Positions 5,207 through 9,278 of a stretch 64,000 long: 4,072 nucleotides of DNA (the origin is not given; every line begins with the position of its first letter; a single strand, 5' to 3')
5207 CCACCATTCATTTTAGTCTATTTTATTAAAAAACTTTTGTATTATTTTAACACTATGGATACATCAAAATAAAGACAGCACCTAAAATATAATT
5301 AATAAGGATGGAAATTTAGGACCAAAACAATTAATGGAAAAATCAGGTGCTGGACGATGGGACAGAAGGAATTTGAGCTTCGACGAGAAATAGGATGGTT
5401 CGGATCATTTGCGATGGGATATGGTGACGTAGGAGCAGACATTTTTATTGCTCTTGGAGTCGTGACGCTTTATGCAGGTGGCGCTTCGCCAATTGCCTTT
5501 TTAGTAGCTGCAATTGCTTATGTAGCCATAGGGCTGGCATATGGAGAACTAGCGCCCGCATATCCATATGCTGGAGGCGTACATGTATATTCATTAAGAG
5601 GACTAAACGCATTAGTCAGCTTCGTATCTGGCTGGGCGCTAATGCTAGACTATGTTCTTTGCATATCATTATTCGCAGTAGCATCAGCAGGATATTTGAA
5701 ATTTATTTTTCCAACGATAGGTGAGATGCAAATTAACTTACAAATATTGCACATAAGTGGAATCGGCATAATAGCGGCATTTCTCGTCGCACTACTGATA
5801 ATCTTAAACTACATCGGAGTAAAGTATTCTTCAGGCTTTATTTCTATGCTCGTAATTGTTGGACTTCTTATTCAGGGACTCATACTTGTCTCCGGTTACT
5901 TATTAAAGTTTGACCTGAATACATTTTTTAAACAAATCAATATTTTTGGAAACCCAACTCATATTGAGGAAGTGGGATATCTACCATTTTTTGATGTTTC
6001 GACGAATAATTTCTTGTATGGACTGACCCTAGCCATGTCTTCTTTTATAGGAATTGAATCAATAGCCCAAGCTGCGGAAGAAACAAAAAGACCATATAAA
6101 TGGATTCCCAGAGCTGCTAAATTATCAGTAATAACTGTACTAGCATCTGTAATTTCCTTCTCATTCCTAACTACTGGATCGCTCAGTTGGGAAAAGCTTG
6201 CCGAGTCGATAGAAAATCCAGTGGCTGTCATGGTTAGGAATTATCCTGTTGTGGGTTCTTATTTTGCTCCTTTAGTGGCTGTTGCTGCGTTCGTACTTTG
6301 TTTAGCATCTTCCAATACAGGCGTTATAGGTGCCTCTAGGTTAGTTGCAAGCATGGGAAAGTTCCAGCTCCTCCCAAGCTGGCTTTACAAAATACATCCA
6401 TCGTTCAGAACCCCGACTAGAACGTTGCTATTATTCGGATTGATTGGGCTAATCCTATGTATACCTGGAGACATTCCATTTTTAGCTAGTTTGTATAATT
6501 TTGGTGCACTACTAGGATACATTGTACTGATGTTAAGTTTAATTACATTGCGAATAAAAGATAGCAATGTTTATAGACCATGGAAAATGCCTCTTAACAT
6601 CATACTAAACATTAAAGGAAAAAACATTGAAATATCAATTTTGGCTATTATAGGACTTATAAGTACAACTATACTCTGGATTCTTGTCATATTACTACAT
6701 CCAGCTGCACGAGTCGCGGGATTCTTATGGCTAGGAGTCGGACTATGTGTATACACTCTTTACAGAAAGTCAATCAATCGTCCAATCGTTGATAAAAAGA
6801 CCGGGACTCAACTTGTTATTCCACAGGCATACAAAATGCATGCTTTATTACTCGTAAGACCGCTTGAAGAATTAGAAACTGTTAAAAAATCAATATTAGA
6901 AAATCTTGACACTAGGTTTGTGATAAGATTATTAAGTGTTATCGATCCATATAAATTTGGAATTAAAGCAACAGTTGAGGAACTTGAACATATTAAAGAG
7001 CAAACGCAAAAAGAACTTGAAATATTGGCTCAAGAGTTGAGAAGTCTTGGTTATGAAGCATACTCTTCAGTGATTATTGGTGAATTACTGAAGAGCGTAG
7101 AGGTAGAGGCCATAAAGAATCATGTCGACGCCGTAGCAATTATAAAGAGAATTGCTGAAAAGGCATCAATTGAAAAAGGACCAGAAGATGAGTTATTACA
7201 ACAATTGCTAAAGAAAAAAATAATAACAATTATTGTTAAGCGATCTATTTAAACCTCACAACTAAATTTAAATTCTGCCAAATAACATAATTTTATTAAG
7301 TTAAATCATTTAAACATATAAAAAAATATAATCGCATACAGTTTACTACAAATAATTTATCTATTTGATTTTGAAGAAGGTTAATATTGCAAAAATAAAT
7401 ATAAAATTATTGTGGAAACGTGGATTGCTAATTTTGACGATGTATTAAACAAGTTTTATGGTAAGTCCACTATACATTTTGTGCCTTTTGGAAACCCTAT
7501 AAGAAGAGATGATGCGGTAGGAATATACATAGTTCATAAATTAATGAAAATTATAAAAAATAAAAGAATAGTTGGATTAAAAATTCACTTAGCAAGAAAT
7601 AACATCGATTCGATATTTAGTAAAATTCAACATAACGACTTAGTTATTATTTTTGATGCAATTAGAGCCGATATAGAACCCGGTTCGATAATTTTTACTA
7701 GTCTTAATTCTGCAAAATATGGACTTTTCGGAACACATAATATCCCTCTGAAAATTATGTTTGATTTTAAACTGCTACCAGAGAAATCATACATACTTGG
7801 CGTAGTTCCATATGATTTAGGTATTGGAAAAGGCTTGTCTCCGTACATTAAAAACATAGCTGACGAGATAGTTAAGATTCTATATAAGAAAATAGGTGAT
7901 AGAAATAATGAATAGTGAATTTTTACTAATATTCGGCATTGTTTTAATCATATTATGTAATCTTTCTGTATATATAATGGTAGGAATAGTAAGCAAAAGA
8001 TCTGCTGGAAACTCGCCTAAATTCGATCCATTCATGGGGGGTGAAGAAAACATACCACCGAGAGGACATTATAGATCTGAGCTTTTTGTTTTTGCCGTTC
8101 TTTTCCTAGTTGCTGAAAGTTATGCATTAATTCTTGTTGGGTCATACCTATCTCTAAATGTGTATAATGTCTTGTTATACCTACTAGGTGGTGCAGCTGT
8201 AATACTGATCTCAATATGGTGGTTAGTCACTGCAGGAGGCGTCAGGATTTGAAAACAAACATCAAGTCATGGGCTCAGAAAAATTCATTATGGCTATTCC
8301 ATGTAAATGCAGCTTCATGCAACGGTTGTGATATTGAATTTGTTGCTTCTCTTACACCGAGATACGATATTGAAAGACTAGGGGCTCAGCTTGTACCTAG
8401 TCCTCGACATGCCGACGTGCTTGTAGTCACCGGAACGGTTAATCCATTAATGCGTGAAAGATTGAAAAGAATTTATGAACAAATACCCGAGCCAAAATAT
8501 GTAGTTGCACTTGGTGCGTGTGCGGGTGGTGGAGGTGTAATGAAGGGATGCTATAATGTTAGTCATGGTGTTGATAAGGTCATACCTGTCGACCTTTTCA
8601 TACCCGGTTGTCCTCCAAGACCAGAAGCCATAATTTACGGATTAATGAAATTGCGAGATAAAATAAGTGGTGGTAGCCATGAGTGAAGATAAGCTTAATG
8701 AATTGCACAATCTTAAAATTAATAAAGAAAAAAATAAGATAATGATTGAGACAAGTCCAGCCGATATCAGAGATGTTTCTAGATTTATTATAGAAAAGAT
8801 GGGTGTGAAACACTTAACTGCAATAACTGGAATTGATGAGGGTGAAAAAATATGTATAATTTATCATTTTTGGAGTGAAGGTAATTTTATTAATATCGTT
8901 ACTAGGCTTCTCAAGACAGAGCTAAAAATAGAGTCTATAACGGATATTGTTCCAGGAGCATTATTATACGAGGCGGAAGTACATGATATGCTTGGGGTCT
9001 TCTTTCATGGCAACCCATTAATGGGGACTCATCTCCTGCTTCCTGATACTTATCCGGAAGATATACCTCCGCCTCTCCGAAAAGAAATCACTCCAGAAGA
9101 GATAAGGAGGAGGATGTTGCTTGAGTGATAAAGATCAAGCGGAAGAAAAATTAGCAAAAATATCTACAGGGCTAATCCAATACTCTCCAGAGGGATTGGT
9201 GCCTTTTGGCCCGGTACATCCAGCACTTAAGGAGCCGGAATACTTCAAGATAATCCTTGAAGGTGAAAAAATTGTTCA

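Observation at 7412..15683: Membrane-bound [NiFe] hydrogenase built on a complete complex-I (Nuo) gene order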

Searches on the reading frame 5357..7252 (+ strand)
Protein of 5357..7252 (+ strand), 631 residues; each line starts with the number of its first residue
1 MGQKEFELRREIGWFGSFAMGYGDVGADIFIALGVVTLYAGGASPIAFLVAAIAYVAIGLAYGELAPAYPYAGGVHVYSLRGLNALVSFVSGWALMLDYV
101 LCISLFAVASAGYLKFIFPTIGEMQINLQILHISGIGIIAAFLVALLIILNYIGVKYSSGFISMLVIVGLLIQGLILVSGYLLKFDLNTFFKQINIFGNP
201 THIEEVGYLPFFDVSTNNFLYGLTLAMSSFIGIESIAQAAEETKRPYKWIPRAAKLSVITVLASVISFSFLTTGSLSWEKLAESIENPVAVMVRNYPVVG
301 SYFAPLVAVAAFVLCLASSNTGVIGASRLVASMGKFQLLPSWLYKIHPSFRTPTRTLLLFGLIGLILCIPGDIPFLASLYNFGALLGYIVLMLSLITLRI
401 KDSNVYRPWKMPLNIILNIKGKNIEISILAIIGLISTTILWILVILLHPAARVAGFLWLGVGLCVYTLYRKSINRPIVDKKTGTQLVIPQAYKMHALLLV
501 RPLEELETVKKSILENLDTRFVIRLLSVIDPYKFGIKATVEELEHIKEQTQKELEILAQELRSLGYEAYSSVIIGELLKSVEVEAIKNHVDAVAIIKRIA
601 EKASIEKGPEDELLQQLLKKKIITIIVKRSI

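Call 10: search_protein_families(library=pfam, proteins=[window:5357-7252:+], max_evalue=0.01)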
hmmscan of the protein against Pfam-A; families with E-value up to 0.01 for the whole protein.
window:5357-7252:+ (631 aa): 3 families
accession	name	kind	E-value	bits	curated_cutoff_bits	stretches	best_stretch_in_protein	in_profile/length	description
PF13520.12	AA_permease_2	-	1.4e-41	143.3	27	1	12-445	1-405/427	Amino acid permease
PF00324.27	AA_permease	-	6.1e-28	98.2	24.6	1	25-469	11-460/470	Amino acid permease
PF11865.14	mTOR_dom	-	0.0049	17.3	27.6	1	522-606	31-121/160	Serine/threonine-protein kinase mTOR domain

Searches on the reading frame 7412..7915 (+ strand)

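Call 4: search_protein_families(library=pfam, proteins=[window:7412-7915:+], max_evalue=0.01)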
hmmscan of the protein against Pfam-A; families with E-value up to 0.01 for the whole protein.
window:7412-7915:+ (167 aa): 1 family
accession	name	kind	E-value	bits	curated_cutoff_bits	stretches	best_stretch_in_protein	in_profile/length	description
PF01750.23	HycI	-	6.2e-07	29.8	23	1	68-158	29-128/130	Hydrogenase maturation protease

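Call 5: search_protein_families(library=ncbifam, proteins=[window:7412-7915:+], max_evalue=0.01)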
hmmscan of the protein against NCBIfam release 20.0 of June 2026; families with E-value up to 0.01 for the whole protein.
window:7412-7915:+ (167 aa): 5 families
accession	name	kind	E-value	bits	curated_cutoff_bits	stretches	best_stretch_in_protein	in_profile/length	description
TIGR00072.1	hydrog_prot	superfamily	1.4e-18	67.3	47.45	1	26-159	5-143/145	hydrogenase maturation protease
TIGR00142.1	hycI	equivalog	1.6e-15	57.2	119.1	1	26-163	6-144/146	hydrogenase maturation peptidase HycI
NF045519.1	NiFeSe_H2_mat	exception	9.5e-06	25.5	190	1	26-161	8-147/152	NiFeSe hydrogenase maturation protease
NF007777.0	PRK10466.1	equivalog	6.8e-05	22.7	190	1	26-161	8-149/164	HyaD/HybD family hydrogenase maturation endopeptidase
TIGR00140.1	hupD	subfamily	0.00012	22.1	151.8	1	27-156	7-142/151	HyaD/HybD family hydrogenase maturation endopeptidase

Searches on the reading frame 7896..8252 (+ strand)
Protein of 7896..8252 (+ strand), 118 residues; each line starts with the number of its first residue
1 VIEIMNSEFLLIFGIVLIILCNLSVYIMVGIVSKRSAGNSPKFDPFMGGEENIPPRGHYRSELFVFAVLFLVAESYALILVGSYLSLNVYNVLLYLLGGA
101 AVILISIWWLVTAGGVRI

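Call 4: search_protein_families(library=pfam, proteins=[window:7896-8252:+], max_evalue=0.01)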
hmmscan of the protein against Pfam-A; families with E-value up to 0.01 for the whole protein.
window:7896-8252:+ (118 aa): 0 families

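Call 5: search_protein_families(library=ncbifam, proteins=[window:7896-8252:+], max_evalue=0.01)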
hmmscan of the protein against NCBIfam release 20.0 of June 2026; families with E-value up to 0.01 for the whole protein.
window:7896-8252:+ (118 aa): 0 families

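Call 33: search_solved_structures(query=A1, max_evalue=10, show_alignments=3)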
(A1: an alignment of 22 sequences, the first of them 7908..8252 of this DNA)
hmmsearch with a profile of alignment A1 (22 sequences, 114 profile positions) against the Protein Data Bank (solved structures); distinct sequences matched with E-value up to 10: 1.
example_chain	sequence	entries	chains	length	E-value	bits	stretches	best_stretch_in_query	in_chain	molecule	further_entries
8b9z_A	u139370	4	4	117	0.039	17.1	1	6-77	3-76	NADH-ubiquinone oxidoreductase chain 3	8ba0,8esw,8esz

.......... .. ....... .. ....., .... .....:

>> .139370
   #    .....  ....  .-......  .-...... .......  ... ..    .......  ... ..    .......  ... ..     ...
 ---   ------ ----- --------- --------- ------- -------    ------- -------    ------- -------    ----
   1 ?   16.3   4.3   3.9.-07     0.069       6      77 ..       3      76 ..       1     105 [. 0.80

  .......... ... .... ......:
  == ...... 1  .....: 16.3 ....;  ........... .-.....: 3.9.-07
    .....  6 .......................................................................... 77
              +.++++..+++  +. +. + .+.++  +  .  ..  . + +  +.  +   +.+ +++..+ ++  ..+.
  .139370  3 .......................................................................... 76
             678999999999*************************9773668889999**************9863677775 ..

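Call 34: search_protein_families(library=pfam, alignment_id=A1, max_evalue=10)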
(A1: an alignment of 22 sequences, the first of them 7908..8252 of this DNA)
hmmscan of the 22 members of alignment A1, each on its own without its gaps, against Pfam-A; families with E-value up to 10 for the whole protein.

A. member 1, window:7908-8252:+ (114 aa): 2 families
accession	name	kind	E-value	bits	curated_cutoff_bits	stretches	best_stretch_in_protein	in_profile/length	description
PF11239.13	DUF3040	-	0.085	13.6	24.7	1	37-102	23-82/84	Protein of unknown function (DUF3040)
PF01529.25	DHHC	-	0.15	12.6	28.7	1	5-89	54-121/133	DHHC palmitoyltransferase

B. families by the number of members that match (of 22 scanned): 12 families
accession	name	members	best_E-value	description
PF00507.24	Oxidored_q4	6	0.0053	NADH-ubiquinone/plastoquinone oxidoreductase, chain 3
PF24838.2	8xMP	5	0.056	Octameric membrane protein family (8xMP)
PF01545.26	Cation_efflux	2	0.045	Cation efflux family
PF11239.13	DUF3040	2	0.085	Protein of unknown function (DUF3040)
PF15125.11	TMEM238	2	0.96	TMEM238 protein family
PF12271.14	Chs7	1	0.048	Chitin synthase export chaperone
PF23714.1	Rv3627c_N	1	0.12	Carboxypeptidase Rv3627c-like, N-terminal domain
PF01529.25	DHHC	1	0.15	DHHC palmitoyltransferase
PF04133.19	Vps55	1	0.39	Vacuolar protein sorting 55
PF20712.2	CyanoTRADDas_TM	1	1.6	Cyanobacterial TRADD-N associated 2-Transmembrane domain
PF07664.17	FeoB_C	1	4.1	Ferrous iron transport protein B C terminus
PF11511.13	RhodobacterPufX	1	4.2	Intrinsic membrane protein PufX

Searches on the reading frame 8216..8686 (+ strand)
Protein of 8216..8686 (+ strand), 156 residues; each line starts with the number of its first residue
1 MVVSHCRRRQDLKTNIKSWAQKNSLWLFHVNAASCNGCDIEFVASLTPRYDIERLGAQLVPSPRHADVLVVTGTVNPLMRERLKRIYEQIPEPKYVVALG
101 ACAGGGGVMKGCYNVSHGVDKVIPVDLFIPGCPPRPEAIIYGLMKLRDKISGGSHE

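Call 4: search_protein_families(library=pfam, proteins=[window:8216-8686:+], max_evalue=0.01)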
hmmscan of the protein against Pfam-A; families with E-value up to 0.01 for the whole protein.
window:8216-8686:+ (156 aa): 1 family
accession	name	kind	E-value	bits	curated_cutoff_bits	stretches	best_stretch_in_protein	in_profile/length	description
PF01058.29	Oxidored_q6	-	2.7e-34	118.1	27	1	35-146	1-128/128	NADH ubiquinone oxidoreductase, 20 Kd subunit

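Call 5: search_protein_families(library=ncbifam, proteins=[window:8216-8686:+], max_evalue=0.01)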
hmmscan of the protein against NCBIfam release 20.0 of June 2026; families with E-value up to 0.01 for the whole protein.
window:8216-8686:+ (156 aa): 18 families
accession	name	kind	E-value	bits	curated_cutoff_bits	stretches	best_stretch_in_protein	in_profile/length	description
NF005012.1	PRK06411.1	subfamily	5.8e-52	175.6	116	1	15-152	26-160/166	NADH-quinone oxidoreductase subunit NuoB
TIGR01957.1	nuoB_fam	subfamily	4e-49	166.2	142.7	1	15-151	9-143/145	NADH-quinone oxidoreductase subunit B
NF011394.0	PRK14819.1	equivalog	2.9e-44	151.6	312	1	16-151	24-157/264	NADH-quinone oxidoreductase subunit B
NF011391.0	PRK14816.1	equivalog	7.2e-44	149.7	283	1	16-150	45-177/196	NADH-quinone oxidoreductase subunit B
NF011390.0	PRK14815.1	equivalog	1e-43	148.8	281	1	17-151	27-158/183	NADH dehydrogenase subunit B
NF011393.0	PRK14818.1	equivalog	1.8e-43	148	255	1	15-151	23-156/173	NADH dehydrogenase subunit B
NF009808.0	PRK13292.1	equivalog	2.6e-42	144.6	1156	1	16-151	18-150/791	NADH-quinone oxidoreductase subunit B/C/D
NF011395.0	PRK14820.1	equivalog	6e-42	143.4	263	1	17-151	27-158/180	NADH-quinone oxidoreductase subunit B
NF011392.0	PRK14817.1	equivalog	1.1e-40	139.3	271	1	12-155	25-165/182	NADH-quinone oxidoreductase subunit B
NF011388.0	PRK14813.1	equivalog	1.3e-40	139.3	294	1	15-150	20-153/189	NADH dehydrogenase subunit B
NF011389.0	PRK14814.1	equivalog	4e-38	131.1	285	1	15-151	25-158/186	NADH dehydrogenase subunit B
TIGR03294.1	FrhG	equivalog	2.7e-09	37.1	245.5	1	65-141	50-135/228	coenzyme F420 hydrogenase subunit gamma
NF040831.1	sulfhyd_ShyD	equivalog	4.8e-06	26.4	460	1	57-109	40-90/240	NAD(P)-dependent hydrogenase/sulfhydrogenase 2 subunit delta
NF045875.1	F420_non_VhuG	exception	7e-06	25.5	450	1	116-142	133-159/286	F420-non-reducing hydrogenase subunit VhuG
NF045520.1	H2_NiFeSe_small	exception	0.00021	20.8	470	1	92-149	143-208/314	NiFeSe hydrogenase small subunit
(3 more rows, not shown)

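Call 30: search_solved_structures(query=window:8216-8686:+, max_evalue=0.00001, show_alignments=4)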
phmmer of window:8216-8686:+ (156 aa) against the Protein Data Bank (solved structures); distinct sequences matched with E-value up to 0.00001: 47.
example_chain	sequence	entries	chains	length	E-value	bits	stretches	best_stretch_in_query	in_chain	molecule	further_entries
6cfw_J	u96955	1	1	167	7e-49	168.9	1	23-150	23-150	Probable membrane-bound hydrogenase subunit mbhJ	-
5xtb_C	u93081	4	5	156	2.8e-39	137.6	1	16-151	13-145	NADH dehydrogenase [ubiquinone] iron-sulfur protein 7, mitochondrial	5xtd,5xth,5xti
5lc5_B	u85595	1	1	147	2.9e-39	137.6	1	16-151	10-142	NADH dehydrogenase [ubiquinone] iron-sulfur protein 7, mitochondrial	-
9ti4_E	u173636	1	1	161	3.1e-39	137.5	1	16-151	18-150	NADH dehydrogenase [ubiquinone] iron-sulfur protein 7, mitochondrial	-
7zeb_6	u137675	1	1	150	3.2e-39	137.4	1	16-151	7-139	NADH dehydrogenase [ubiquinone] iron-sulfur protein 7, mitochondrial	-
9w2u_B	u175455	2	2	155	3.4e-39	137.4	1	16-151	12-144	NADH dehydrogenase [ubiquinone] iron-sulfur protein 7, mitochondrial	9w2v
7zd6_6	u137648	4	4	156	3.5e-39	137.3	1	16-151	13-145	NADH dehydrogenase [ubiquinone] iron-sulfur protein 7, mitochondrial | Complex I-20kD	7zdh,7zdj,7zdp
7v2c_C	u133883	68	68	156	3.8e-39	137.2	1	16-151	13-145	NADH dehydrogenase [ubiquinone] iron-sulfur protein 7,mitochondrial | NADH dehydrogenase [ubiquinone] iron-sulfur protein 7, mitochondrial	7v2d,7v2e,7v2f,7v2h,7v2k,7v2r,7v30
6g2j_B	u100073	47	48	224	3.8e-39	137.2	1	15-151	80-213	NADH dehydrogenase [ubiquinone] iron-sulfur protein 7, mitochondrial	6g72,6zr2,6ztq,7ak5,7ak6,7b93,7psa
5ldw_B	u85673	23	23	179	5.2e-39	136.8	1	16-151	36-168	NADH dehydrogenase [ubiquinone] iron-sulfur protein 7, mitochondrial | Mitochondrial complex I, PSST subunit | NADH:ubiquinone oxidoreductase core subunit S7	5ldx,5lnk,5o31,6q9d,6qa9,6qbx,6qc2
9cwt_C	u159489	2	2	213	6.9e-39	136.4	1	16-151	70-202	NADH dehydrogenase [ubiquinone] iron-sulfur protein 7, mitochondrial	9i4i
7vxu_C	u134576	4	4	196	7.5e-39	136.2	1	16-151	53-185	Complex I-20kD | NADH dehydrogenase [ubiquinone] iron-sulfur protein 7, mitochondrial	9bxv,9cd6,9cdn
7qsd_B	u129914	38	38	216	8.8e-39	136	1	16-151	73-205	NADH dehydrogenase [ubiquinone] iron-sulfur protein 7, mitochondrial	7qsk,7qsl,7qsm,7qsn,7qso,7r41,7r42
6zk9_6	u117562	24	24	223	9.6e-39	135.9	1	16-151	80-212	Mitochondrial complex I, PSST subunit | Complex I-20kD | NADH dehydrogenase [ubiquinone] iron-sulfur protein 7, mitochondrial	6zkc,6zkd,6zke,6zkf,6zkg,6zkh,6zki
5gpn_a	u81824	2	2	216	9.7e-39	135.9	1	16-151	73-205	NADH dehydrogenase [ubiquinone] iron-sulfur protein 7 | NADH dehydrogenase [ubiquinone] iron-sulfur protein 7, mitochondrial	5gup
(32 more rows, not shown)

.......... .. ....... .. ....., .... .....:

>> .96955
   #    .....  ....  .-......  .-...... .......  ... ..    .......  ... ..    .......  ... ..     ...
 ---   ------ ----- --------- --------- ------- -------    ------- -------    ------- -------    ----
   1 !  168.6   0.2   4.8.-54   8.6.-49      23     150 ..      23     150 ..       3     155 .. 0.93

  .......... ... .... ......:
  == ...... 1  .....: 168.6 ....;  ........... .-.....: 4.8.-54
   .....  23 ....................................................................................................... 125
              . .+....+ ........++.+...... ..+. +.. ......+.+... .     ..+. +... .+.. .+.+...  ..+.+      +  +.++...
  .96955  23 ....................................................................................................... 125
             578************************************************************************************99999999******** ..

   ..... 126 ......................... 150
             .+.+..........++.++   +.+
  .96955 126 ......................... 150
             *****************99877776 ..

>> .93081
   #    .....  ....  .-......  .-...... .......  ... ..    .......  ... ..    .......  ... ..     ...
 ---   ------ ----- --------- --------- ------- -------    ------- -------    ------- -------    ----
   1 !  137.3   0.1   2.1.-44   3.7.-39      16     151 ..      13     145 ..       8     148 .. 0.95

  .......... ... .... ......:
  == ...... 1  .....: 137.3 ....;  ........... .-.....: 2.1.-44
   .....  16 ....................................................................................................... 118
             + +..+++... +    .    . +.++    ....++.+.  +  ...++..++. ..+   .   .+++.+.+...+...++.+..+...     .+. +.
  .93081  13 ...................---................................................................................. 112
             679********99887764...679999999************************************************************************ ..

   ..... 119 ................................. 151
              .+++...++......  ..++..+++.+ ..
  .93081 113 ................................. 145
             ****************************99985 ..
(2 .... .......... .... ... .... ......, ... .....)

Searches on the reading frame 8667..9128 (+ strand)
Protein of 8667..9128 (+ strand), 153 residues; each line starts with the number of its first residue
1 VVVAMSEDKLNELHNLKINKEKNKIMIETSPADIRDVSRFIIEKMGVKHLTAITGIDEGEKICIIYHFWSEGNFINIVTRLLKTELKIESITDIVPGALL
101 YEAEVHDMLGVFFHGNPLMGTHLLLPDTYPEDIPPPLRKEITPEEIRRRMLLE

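Call 4: search_protein_families(library=pfam, proteins=[window:8667-9128:+], max_evalue=0.01)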
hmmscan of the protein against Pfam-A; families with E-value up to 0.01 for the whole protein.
window:8667-9128:+ (153 aa): 1 family
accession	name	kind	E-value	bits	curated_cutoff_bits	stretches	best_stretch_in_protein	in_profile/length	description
PF00329.25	Complex1_30kDa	-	4.3e-22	79.4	22.5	1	28-142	2-119/124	Respiratory-chain NADH dehydrogenase, 30 Kd subunit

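Call 5: search_protein_families(library=ncbifam, proteins=[window:8667-9128:+], max_evalue=0.01)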
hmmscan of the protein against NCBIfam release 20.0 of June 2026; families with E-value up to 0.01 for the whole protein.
window:8667-9128:+ (153 aa): 17 families
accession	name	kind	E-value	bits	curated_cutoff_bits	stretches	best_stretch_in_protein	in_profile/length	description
TIGR01961.1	NuoC_fam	subfamily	1.2e-12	48.4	122.45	1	27-130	3-110/122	NADH (or F420H2) dehydrogenase, subunit C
NF004737.0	PRK06074.2-4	equivalog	4.3e-12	46.2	144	1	24-141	13-124/150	NADH-quinone oxidoreductase subunit C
NF040611.1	F420_dehyd_FpoC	exception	2.9e-11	43.5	220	1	10-140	15-145/158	F420H2 dehydrogenase subunit FpoC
NF004736.0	PRK06074.2-3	equivalog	1.1e-10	41.5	239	1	34-141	51-157/183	NADH-quinone oxidoreductase subunit C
NF004735.0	PRK06074.2-2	equivalog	8.6e-10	38.8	176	1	23-140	27-145/158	NADH-quinone oxidoreductase subunit C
NF004734.0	PRK06074.2-1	equivalog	1.9e-08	34.5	169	1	15-129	19-139/164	NADH-quinone oxidoreductase subunit C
NF004738.0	PRK06074.2-5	equivalog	2.8e-08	33.7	198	1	34-129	39-139/174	NADH-quinone oxidoreductase subunit C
NF008728.0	PRK11742.1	equivalog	3.3e-08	32.3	840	1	61-141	94-172/598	NADH-quinone oxidoreductase subunit C/D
NF004733.0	PRK06074.1-5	equivalog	5.4e-08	32.7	225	1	13-119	21-131/203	NADH-quinone oxidoreductase subunit C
NF005832.0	PRK07735.1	equivalog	2.6e-07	30.2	431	1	43-143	327-425/430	NADH-quinone oxidoreductase subunit C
NF009808.0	PRK13292.1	equivalog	1.2e-06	26.7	1156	1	31-140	255-372/791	NADH-quinone oxidoreductase subunit B/C/D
NF006304.0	PRK08491.1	equivalog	6.7e-06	25.9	228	1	21-129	55-165/263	NADH-quinone oxidoreductase subunit C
NF009141.0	PRK12494.1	equivalog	7e-06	26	175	1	16-140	34-162/175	NAD(P)H-quinone oxidoreductase subunit J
NF005856.0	PRK07785.1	equivalog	3.4e-05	23.8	224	1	57-129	140-213/246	NADH-quinone oxidoreductase subunit C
NF004731.0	PRK06074.1-3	equivalog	0.00077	19.3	303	1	77-117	85-125/207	NADH-quinone oxidoreductase subunit C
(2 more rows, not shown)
